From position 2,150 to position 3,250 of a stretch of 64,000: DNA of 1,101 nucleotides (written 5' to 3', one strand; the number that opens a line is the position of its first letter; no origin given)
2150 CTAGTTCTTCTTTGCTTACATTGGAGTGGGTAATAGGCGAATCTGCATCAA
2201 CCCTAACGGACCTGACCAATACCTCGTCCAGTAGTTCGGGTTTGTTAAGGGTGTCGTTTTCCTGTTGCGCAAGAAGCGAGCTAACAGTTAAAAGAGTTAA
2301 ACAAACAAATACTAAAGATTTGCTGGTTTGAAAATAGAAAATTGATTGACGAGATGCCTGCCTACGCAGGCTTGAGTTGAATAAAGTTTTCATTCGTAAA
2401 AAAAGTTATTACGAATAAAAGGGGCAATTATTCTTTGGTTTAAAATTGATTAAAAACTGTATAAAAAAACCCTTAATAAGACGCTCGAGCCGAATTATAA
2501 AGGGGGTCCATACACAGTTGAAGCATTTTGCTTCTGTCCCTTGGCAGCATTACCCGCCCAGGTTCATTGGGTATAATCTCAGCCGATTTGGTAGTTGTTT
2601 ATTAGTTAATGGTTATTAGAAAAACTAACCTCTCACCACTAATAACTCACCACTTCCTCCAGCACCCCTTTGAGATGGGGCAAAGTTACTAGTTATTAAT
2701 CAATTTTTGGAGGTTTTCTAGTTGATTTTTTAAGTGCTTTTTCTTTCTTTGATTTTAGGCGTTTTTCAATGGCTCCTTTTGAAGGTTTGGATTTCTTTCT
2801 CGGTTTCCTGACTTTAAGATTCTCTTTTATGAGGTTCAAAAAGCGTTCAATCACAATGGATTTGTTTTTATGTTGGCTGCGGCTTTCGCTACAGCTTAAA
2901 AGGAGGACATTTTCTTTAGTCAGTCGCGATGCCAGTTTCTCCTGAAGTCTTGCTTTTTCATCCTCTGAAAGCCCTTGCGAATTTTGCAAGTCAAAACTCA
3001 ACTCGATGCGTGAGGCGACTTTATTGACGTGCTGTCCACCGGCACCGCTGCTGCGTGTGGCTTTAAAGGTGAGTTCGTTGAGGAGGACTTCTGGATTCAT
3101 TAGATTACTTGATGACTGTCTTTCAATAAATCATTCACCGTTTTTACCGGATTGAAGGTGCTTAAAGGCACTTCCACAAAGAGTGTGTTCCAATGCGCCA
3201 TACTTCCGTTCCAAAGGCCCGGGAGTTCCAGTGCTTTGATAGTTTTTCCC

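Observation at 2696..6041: Five overlapping genes form a vitamin-salvage operon (ykoF-like, pnuC, NRK kinase, DUF4301, arfB); DUF4301 may supply a missing enzymatic step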

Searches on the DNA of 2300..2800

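Call 8: search_rna_families(source=window, start=2300, end=2800, threshold=evalue, max_evalue=1, show_alignments=2)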
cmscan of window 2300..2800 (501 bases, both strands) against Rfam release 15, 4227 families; matches with E-value up to 1: 2.
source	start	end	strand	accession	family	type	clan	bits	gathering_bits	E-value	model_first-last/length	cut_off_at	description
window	2520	2679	-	RF00059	TPP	Cis-reg; riboswitch;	-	32.2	54.3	0.00016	1-105/105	no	TPP riboswitch aptamer (THI element)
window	2337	2397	-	RF02748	FtrB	Gene; sRNA;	-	24.9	66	0.074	1-115/115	no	Francisella sRNA B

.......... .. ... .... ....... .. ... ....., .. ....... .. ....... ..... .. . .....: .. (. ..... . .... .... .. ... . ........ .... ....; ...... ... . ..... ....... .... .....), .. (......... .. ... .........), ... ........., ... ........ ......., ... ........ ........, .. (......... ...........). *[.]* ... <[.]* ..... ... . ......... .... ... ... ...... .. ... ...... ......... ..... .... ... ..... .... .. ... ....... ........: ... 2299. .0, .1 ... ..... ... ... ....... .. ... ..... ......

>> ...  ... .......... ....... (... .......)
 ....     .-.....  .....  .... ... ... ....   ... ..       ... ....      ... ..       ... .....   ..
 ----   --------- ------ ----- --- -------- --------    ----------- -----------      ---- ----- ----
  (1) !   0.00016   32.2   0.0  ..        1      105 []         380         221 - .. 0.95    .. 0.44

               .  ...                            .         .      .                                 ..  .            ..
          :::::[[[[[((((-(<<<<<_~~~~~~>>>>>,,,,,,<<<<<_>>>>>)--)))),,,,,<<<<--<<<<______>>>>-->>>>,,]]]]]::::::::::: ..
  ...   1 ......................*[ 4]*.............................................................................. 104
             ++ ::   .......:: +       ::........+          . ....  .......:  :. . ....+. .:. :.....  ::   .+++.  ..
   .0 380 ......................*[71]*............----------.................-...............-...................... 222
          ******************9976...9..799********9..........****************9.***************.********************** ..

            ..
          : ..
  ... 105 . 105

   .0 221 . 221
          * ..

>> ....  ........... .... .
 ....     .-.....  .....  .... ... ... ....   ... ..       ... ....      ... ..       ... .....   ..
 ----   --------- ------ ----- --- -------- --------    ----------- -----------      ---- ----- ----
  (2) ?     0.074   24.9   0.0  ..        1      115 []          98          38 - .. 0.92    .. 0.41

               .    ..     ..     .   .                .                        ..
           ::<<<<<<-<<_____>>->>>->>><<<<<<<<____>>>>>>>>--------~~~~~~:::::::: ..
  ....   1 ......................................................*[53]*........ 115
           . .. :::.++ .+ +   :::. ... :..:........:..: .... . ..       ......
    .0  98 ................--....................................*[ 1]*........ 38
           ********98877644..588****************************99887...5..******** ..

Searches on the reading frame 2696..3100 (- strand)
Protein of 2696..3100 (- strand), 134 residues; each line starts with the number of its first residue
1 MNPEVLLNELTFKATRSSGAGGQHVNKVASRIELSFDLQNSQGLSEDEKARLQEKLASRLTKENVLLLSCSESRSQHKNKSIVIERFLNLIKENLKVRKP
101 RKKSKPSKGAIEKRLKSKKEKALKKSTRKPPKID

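Call 3: search_protein_families(library=pfam, proteins=[window:2696-3100:-], max_evalue=0.01)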
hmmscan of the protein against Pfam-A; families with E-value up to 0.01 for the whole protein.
window:2696-3100:- (134 aa): 1 family
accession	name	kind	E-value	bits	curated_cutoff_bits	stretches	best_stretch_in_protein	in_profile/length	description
PF00472.26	RF-1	-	5.6e-17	62.2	35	1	7-121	9-102/116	RF-1 domain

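Call 4: search_protein_families(library=ncbifam, proteins=[window:2696-3100:-], max_evalue=0.01)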
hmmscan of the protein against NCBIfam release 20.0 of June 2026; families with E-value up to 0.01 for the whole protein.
window:2696-3100:- (134 aa): 5 families
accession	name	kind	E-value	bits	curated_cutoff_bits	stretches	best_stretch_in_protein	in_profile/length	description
NF006718.0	PRK09256.1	equivalog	6.9e-39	132.7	100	1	8-130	15-136/140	alternative ribosome rescue aminoacyl-tRNA hydrolase ArfB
NF001859.2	PRK00591.1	equivalog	9.8e-09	34.8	400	1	6-113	212-294/347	peptide chain release factor 1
TIGR00020.2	prfB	exception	5.1e-08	32.3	370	1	8-103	227-293/353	peptide chain release factor 2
TIGR03072.1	release_prfH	equivalog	7.4e-08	32.1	166.65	1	4-32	102-130/200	peptide chain release factor H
TIGR00019.1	prfA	equivalog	1.5e-06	27.3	423.25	1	8-52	222-266/361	peptide chain release factor 1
